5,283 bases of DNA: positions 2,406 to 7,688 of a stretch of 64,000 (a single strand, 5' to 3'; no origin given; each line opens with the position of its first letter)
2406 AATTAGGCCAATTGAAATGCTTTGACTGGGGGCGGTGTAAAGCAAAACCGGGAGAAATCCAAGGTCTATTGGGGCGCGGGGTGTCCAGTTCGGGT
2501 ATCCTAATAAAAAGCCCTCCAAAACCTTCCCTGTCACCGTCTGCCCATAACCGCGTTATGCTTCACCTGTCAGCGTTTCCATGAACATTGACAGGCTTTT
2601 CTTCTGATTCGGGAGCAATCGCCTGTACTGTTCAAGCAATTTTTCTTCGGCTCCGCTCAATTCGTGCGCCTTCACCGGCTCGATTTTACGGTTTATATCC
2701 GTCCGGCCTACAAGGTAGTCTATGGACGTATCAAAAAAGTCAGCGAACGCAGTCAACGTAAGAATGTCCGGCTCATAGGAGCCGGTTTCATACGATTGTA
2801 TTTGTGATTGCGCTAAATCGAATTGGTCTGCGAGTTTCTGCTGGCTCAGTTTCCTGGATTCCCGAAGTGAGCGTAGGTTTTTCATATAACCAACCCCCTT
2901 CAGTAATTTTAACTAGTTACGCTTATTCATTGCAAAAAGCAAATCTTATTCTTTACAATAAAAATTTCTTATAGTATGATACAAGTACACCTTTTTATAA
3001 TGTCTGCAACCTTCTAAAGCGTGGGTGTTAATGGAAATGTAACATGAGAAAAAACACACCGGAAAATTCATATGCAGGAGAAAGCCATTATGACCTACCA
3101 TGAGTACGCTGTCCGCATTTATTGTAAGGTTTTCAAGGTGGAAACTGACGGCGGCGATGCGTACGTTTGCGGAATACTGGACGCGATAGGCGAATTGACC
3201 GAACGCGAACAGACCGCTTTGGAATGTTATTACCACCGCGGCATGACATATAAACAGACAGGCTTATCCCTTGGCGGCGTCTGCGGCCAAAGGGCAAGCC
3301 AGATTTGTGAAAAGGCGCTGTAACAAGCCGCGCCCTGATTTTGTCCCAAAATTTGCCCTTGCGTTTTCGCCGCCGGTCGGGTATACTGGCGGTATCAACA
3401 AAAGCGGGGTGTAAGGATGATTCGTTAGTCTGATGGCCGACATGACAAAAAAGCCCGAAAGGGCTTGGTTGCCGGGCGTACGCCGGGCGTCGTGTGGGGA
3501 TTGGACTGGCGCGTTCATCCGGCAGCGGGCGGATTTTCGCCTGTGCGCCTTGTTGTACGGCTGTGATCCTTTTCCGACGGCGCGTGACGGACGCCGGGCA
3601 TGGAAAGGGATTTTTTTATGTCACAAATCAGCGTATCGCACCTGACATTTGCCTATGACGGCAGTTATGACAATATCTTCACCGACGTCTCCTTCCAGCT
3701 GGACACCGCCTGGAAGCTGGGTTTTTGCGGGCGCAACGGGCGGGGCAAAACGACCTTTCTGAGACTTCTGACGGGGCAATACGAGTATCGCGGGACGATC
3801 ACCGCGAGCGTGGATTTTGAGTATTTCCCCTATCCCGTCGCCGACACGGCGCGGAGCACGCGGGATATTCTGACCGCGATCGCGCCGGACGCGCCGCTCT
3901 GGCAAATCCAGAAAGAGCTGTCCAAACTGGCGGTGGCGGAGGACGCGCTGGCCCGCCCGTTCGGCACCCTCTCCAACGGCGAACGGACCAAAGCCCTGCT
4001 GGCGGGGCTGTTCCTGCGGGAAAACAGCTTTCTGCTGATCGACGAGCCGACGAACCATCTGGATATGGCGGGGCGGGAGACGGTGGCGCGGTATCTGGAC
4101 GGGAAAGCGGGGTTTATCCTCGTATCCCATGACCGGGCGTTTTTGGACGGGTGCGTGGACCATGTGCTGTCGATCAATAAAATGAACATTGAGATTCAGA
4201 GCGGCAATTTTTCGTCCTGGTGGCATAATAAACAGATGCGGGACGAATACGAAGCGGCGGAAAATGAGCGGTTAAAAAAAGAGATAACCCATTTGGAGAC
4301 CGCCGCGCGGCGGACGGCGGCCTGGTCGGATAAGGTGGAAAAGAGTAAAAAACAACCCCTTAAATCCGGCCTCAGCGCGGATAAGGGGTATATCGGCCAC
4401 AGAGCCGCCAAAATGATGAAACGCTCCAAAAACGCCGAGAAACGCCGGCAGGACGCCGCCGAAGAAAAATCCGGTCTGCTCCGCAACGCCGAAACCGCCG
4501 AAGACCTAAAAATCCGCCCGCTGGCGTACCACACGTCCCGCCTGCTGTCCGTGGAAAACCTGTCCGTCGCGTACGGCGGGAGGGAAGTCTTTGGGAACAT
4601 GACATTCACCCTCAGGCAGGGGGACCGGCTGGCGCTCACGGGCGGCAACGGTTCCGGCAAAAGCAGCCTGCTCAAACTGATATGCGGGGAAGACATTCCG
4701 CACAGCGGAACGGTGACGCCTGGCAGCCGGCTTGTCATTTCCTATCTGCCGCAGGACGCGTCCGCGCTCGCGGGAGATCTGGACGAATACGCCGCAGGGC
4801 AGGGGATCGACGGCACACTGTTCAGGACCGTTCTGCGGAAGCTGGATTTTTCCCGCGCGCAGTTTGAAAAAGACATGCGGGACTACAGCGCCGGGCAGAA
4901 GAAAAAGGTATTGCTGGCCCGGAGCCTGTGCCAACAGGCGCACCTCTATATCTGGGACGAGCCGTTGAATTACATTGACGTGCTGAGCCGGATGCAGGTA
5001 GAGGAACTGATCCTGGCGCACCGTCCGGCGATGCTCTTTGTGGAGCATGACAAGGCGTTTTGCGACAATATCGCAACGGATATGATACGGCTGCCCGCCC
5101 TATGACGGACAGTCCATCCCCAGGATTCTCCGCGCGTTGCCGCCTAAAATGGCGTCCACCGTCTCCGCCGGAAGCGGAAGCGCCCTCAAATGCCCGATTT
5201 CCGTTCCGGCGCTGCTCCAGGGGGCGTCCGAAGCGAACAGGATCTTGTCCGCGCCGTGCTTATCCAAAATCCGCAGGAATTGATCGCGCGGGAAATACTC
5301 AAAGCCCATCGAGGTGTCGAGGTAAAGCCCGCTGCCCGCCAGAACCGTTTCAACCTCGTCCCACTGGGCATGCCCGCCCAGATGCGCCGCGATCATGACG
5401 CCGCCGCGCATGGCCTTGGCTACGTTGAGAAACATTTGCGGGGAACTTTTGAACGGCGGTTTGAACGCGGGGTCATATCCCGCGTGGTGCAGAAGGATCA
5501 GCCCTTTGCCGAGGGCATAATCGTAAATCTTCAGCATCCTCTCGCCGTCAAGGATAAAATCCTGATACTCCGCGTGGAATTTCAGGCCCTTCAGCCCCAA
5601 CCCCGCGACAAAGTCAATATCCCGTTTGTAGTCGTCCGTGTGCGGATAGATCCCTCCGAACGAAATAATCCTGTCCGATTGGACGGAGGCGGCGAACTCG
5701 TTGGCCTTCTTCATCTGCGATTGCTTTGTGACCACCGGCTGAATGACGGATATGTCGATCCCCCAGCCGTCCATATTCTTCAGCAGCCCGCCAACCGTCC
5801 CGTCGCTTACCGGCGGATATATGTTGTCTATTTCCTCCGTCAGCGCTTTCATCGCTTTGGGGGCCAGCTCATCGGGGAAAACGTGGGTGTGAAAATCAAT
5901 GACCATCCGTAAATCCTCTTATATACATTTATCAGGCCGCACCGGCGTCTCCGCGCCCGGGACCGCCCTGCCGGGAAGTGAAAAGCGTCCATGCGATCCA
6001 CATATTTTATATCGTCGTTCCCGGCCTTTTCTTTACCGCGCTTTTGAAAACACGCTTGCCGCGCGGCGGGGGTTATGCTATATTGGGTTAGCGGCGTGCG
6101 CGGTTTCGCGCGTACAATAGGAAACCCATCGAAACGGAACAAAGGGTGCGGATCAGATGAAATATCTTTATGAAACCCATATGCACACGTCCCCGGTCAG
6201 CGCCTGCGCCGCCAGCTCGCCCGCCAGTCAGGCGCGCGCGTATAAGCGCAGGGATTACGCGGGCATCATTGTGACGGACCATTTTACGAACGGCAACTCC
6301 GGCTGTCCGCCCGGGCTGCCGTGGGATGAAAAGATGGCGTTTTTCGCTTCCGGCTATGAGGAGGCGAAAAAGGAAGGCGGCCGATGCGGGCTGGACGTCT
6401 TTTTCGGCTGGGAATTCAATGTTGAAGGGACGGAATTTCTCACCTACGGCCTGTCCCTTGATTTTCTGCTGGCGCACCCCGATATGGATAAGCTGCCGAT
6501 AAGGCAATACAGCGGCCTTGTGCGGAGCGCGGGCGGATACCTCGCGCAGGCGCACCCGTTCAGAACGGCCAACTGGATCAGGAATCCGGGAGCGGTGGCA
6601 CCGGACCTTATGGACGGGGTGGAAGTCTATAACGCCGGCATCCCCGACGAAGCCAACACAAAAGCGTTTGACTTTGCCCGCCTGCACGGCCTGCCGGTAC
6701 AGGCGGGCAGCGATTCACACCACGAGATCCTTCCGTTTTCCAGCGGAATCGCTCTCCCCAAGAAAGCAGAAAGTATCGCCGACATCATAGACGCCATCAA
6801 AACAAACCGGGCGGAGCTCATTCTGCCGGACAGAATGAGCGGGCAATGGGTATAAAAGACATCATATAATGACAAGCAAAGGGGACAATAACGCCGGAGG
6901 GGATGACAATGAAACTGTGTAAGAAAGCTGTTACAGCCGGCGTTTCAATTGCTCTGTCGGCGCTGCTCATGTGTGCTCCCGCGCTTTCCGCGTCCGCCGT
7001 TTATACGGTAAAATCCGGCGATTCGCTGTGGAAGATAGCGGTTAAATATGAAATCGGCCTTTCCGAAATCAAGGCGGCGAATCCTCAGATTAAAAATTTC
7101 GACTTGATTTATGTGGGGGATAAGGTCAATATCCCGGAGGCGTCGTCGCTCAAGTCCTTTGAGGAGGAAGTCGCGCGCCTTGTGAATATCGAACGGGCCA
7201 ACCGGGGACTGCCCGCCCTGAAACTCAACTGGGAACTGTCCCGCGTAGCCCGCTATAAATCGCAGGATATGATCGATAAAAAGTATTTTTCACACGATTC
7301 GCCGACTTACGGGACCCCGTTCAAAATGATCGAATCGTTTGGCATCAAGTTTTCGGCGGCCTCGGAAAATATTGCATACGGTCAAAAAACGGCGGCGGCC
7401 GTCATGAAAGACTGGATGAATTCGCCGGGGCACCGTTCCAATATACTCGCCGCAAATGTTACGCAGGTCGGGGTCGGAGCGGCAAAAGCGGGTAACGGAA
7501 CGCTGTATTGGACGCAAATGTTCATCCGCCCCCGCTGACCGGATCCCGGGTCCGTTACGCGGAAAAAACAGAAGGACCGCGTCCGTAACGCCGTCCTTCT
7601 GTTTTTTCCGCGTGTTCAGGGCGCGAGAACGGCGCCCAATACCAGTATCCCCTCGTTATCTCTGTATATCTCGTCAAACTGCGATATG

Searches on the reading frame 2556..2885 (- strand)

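Call 57: search_protein_families(library=pfam, proteins=[window:2556-2885:-], max_evalue=0.001)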
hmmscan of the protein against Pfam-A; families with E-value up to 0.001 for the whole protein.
window:2556-2885:- (109 aa): 3 families
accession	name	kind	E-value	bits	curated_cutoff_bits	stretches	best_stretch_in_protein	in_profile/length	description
PF01381.28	HTH_3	-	2.5e-13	50.3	23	1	4-58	1-55/55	Helix-turn-helix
PF12844.13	HTH_19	-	6e-10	39.3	30.2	1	2-60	2-60/64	Helix-turn-helix domain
PF13560.12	HTH_31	-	2.8e-07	31.2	27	1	4-54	6-57/64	Helix-turn-helix domain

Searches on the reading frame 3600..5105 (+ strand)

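Call 57: search_protein_families(library=pfam, proteins=[window:3600-5105:+], max_evalue=0.001)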
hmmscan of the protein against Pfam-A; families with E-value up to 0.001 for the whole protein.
window:3600-5105:+ (501 aa): 8 families
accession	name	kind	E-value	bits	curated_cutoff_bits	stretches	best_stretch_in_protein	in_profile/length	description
PF00005.33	ABC_tran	-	1.2e-39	136.4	25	2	333-457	3-137/137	ABC transporter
PF13304.12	AAA_21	-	4e-12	47.3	27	1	112-182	226-303/304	AAA domain, putative AbiEii toxin, Type IV TA system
PF02463.25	SMC_N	-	2.3e-06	27.6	40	0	123-194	136-213/220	RecF/RecN/SMC N terminal domain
PF13555.12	AAA_29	-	1e-05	25.6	27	0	331-358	12-39/61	P-loop containing region of AAA domain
PF13191.12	AAA_16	-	6.7e-05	23.9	32.6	0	44-138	31-124/167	AAA ATPase domain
PF13401.12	AAA_22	-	0.00024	21.9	27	0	43-96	11-56/130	AAA domain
PF00350.29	Dynamin_N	-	0.00024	21.6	27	0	345-379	2-36/168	Dynamin family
PF12848.13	ABC_tran_Xtn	-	0.00071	20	25.9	1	197-250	8-61/85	ABC transporter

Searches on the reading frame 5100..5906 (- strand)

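Call 57: search_protein_families(library=pfam, proteins=[window:5100-5906:-], max_evalue=0.001)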
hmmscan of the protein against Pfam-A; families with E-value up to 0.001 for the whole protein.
window:5100-5906:- (268 aa): 1 family
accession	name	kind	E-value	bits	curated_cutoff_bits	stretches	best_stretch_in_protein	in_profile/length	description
PF04909.20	Amidohydro_2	-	1.1e-18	68.5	26.4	1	3-263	1-288/289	Amidohydrolase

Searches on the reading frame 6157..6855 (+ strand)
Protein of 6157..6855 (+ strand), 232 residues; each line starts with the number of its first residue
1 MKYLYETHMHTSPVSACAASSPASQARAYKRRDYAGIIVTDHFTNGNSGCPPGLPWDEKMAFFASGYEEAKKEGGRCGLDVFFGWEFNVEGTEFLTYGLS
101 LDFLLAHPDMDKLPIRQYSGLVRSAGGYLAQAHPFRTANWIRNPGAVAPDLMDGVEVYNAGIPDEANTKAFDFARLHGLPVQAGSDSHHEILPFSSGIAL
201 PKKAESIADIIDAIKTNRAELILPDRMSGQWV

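Call 57: search_protein_families(library=pfam, proteins=[window:6157-6855:+], max_evalue=0.001)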
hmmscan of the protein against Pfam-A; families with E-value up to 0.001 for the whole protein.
window:6157-6855:+ (232 aa): 1 family
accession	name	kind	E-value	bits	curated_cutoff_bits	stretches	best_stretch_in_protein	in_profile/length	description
PF13263.12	PHP_C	-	2.5e-05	24.2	21.3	1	165-189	2-26/56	PHP-associated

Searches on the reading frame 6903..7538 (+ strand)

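Call 57: search_protein_families(library=pfam, proteins=[window:6903-7538:+], max_evalue=0.001)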
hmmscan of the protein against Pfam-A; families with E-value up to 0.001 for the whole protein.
window:6903-7538:+ (211 aa): 2 families
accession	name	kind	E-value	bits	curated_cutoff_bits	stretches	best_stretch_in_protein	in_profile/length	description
PF00188.32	CAP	-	1.1e-24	88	21.1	1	92-207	2-117/117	Cysteine-rich secretory protein family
PF01476.26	LysM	-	3.7e-14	52.8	20.9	1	34-78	1-43/43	LysM domain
